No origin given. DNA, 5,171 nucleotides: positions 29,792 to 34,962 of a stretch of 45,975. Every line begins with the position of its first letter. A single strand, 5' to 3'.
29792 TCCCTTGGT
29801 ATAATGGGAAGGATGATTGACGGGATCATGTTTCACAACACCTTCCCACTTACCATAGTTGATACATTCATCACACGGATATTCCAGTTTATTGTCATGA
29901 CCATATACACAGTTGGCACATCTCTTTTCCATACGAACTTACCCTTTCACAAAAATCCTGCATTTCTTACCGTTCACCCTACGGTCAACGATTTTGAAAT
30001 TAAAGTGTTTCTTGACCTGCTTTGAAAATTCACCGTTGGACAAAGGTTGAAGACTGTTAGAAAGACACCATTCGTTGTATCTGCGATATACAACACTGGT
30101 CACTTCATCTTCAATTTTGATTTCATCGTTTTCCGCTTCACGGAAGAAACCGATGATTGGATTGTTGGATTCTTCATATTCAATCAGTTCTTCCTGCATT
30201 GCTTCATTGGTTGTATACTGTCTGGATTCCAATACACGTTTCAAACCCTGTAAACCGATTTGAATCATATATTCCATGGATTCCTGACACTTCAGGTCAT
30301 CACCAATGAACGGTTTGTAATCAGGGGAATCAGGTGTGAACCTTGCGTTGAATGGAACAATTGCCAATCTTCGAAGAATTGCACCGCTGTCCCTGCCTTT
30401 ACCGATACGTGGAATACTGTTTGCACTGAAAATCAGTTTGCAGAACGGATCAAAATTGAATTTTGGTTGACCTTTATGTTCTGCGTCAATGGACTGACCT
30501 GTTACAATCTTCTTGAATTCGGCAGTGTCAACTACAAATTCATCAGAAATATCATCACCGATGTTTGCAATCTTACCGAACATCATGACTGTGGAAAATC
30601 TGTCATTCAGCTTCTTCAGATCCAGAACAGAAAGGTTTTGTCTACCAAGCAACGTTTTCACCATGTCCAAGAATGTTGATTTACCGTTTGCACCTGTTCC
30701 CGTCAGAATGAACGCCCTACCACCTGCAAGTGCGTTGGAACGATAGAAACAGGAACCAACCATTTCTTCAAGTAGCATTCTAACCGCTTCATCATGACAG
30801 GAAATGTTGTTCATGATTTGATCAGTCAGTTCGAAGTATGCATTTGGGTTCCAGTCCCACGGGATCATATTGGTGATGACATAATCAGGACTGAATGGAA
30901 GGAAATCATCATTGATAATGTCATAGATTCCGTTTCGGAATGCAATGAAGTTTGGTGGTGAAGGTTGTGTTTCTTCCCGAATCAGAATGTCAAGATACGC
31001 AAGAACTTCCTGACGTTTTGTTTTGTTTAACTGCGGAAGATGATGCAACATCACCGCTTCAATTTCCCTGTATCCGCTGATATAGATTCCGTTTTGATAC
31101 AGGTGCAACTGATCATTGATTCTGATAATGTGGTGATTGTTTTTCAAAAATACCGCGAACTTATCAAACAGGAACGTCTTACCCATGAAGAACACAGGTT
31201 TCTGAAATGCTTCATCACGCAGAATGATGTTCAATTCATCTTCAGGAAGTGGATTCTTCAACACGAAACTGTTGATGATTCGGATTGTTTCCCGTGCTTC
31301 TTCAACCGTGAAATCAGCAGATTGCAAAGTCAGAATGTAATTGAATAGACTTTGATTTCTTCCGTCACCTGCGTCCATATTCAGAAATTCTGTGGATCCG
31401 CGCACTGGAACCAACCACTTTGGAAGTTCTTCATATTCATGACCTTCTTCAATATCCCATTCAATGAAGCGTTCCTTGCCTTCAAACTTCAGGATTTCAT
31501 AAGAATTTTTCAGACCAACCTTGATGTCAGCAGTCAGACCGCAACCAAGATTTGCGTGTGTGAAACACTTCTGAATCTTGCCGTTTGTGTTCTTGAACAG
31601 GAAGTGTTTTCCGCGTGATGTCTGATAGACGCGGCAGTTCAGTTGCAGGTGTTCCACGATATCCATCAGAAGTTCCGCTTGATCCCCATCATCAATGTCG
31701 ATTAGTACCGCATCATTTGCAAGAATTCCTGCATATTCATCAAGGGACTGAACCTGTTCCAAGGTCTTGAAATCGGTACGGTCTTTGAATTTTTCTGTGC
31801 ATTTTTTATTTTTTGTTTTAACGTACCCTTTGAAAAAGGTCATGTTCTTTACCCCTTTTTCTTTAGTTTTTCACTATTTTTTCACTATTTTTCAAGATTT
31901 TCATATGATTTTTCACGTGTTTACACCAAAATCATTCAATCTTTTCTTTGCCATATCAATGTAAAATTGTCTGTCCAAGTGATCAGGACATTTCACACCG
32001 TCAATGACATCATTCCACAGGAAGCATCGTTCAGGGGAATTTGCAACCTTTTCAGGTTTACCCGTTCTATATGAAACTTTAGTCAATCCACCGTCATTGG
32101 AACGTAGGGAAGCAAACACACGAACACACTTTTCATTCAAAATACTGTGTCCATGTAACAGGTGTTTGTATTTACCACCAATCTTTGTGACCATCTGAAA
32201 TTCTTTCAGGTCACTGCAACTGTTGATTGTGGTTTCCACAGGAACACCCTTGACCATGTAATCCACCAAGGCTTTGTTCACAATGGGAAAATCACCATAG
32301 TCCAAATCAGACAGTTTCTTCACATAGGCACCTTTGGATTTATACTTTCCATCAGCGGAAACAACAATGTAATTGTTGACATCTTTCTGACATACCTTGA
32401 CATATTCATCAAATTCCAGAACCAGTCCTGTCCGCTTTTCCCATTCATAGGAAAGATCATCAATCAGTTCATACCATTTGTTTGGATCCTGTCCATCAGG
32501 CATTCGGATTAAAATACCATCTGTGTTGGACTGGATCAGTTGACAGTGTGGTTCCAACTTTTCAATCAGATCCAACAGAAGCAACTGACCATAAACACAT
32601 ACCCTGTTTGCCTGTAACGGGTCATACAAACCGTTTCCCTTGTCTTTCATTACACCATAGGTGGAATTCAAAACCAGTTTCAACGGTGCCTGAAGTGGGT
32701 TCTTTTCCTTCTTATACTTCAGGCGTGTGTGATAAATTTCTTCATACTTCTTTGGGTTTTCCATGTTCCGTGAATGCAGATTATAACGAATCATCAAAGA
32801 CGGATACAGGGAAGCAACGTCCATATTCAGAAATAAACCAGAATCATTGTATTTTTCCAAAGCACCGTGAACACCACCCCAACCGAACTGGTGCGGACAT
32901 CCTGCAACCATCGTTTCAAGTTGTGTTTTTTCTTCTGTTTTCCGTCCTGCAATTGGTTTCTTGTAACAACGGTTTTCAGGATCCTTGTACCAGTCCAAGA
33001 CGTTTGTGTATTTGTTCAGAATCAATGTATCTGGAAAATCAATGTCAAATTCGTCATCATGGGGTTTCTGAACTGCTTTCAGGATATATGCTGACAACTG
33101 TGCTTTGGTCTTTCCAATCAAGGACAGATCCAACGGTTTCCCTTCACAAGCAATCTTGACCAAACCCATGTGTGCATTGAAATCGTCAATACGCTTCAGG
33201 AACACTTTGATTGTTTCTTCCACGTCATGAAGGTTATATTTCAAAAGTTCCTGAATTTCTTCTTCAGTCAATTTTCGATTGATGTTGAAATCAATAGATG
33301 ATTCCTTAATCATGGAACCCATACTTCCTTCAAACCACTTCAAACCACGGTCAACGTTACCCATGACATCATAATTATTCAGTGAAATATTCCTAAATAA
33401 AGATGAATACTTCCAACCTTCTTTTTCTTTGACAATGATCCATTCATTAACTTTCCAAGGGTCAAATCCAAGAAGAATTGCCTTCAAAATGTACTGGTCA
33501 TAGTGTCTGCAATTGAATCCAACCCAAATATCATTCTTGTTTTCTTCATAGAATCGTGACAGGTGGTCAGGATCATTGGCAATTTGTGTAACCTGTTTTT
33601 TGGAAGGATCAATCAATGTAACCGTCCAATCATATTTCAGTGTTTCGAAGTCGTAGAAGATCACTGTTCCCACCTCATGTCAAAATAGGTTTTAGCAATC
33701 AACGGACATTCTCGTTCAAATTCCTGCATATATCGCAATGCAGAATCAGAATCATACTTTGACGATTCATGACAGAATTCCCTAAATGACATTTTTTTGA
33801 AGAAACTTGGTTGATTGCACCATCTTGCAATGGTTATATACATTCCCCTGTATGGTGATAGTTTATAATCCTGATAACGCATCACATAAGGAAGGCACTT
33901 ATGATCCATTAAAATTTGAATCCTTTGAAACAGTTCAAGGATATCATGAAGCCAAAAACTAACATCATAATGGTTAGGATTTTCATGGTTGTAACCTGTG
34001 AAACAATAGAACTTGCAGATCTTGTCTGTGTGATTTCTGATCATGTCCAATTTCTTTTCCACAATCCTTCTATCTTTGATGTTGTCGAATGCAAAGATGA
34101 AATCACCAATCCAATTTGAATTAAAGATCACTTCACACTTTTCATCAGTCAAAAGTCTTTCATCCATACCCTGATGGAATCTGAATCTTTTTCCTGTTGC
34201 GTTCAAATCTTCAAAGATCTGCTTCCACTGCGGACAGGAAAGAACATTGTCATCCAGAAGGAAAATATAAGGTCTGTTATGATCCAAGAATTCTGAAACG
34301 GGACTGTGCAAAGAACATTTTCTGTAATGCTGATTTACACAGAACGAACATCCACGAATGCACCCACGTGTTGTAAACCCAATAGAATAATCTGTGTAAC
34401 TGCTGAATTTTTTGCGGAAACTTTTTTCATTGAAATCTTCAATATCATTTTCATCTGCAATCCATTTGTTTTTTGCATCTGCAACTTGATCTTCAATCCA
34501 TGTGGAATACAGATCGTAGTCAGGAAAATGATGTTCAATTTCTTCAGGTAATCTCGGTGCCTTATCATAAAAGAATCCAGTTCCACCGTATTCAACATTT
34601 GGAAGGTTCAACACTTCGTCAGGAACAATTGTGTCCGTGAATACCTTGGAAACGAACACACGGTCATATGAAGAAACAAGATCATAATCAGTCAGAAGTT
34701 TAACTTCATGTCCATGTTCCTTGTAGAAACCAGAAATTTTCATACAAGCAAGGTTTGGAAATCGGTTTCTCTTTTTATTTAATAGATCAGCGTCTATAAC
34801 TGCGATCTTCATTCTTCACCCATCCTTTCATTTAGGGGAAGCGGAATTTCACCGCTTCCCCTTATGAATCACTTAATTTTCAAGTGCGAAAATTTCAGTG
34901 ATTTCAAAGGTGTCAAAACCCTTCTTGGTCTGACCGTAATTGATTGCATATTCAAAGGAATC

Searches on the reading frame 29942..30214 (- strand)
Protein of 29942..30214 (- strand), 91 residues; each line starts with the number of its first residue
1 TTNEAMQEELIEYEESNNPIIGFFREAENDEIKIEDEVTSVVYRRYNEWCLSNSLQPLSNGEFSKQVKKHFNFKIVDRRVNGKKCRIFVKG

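Call 84: search_solved_structures(query=window:29942-30214:-, max_evalue=10, show_alignments=2)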
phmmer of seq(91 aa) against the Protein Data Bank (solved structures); distinct sequences matched with E-value up to 10: 7.
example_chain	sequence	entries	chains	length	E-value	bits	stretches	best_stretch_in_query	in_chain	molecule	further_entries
7ola_A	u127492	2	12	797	0.037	17.6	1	7-71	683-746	DNA primase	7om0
4rey_B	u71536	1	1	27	0.82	13.3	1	16-34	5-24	Golgin subfamily A member 2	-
6j5i_G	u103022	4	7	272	0.87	13.2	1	10-55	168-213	ATP synthase subunit gamma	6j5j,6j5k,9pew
9bxu_G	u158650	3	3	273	0.88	13.2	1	10-55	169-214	ATP synthase subunit gamma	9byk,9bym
9pex_G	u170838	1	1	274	0.88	13.2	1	10-55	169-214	ATP synthase subunit gamma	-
8t8k_A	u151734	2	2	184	0.99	13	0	16-43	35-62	DUF507 family protein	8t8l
8h9e_G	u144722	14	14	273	1.4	12.6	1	10-55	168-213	ATP synthase subunit gamma, mitochondrial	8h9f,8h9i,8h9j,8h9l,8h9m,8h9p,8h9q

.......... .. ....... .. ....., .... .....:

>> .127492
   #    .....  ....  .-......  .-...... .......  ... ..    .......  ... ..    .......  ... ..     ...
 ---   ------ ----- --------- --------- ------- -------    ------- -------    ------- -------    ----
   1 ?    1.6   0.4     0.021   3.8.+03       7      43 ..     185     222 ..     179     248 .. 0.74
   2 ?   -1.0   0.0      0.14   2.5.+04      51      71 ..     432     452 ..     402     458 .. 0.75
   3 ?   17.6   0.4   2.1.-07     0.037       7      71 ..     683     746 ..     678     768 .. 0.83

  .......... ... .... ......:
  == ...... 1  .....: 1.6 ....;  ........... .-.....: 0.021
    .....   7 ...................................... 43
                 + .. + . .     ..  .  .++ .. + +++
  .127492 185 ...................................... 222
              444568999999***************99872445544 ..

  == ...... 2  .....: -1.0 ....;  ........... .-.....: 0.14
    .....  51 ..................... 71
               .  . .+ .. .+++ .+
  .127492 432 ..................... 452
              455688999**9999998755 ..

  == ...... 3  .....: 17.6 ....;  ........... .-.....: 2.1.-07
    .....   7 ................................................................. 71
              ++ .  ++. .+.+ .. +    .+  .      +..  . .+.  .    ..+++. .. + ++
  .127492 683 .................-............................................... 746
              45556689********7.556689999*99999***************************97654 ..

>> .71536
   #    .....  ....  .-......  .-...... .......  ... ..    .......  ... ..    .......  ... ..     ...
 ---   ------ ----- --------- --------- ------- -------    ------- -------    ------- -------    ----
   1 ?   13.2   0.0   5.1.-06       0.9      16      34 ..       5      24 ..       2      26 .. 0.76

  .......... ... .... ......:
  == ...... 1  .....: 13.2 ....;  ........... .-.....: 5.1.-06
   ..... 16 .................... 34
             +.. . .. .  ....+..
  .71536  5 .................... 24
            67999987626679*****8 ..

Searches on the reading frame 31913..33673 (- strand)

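Call 9: search_protein_families(library=pfam, proteins=[window:31913-33673:-], max_evalue=0.01)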
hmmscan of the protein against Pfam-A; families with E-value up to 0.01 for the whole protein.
window:31913-33673:- (586 aa): 1 family
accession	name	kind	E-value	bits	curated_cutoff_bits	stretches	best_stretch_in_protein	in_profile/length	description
PF00136.26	DNA_pol_B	-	0.00024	20.5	23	0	283-309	62-88/453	DNA polymerase family B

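Call 35: search_protein_families(library=ncbifam, proteins=[window:31913-33673:-], max_evalue=0.01)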
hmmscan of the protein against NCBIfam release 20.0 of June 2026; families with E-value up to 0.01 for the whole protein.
window:31913-33673:- (586 aa): 6 families
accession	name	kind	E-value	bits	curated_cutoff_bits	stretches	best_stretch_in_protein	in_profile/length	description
NF004419.0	PRK05761.1-5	equivalog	1.4e-10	39.8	1285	1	327-453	654-776/932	DNA-directed DNA polymerase I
NF004415.0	PRK05761.1-1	equivalog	3.2e-08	31.9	1289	1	327-522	598-782/883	DNA-directed DNA polymerase I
NF004417.0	PRK05761.1-3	equivalog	1.7e-07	29.6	780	1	326-505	584-752/858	DNA-directed DNA polymerase I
NF004422.0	PRK05762.1-4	equivalog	0.00064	18.2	1103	1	307-390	471-556/789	DNA polymerase II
NF004421.0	PRK05762.1-2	equivalog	0.0011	17.4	570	1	307-400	478-573/795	DNA polymerase II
NF004420.0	PRK05762.1-1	equivalog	0.0018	16.9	1435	1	307-388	467-550/783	DNA polymerase II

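Call 36: search_protein_families(library=phrogs, proteins=[window:31913-33673:-], max_evalue=0.001)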
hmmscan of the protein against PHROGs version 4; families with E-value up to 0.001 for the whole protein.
window:31913-33673:- (586 aa): 6 families
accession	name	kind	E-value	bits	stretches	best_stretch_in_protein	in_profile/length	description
phrog_1252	-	DNA, RNA and nucleotide metabolism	6.4e-168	561.3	1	2-585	52-654/663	DNA polymerase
phrog_18505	-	DNA, RNA and nucleotide metabolism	2.5e-23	83.9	1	311-501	21-208/349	DNA polymerase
phrog_4210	-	DNA, RNA and nucleotide metabolism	1.2e-13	50.8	1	4-342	722-1038/1304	DNA polymerase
phrog_262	-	DNA, RNA and nucleotide metabolism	2.9e-12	46.5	1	306-405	492-607/856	DNA polymerase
phrog_11768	-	DNA, RNA and nucleotide metabolism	3.2e-07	30.3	1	311-342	400-431/647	DNA polymerase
phrog_34803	-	unknown function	1.5e-06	29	1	381-455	9-83/244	-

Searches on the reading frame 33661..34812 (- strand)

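Call 9: search_protein_families(library=pfam, proteins=[window:33661-34812:-], max_evalue=0.01)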
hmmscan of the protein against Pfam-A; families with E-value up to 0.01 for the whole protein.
window:33661-34812:- (383 aa): 0 families

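Call 35: search_protein_families(library=ncbifam, proteins=[window:33661-34812:-], max_evalue=0.01)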
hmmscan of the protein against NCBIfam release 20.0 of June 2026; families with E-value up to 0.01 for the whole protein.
window:33661-34812:- (383 aa): 1 family
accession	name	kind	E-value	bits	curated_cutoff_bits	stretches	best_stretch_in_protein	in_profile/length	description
NF033500.1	phi80_GamL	equivalog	0.009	16.1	40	0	104-121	14-31/89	host nuclease inhibitor GamL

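Call 36: search_protein_families(library=phrogs, proteins=[window:33661-34812:-], max_evalue=0.001)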
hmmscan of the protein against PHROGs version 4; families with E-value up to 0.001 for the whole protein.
window:33661-34812:- (383 aa): 1 family
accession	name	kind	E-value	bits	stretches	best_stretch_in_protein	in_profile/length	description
phrog_9298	-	other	2.9e-47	162.5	2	140-348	96-293/305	radical SAM domain protein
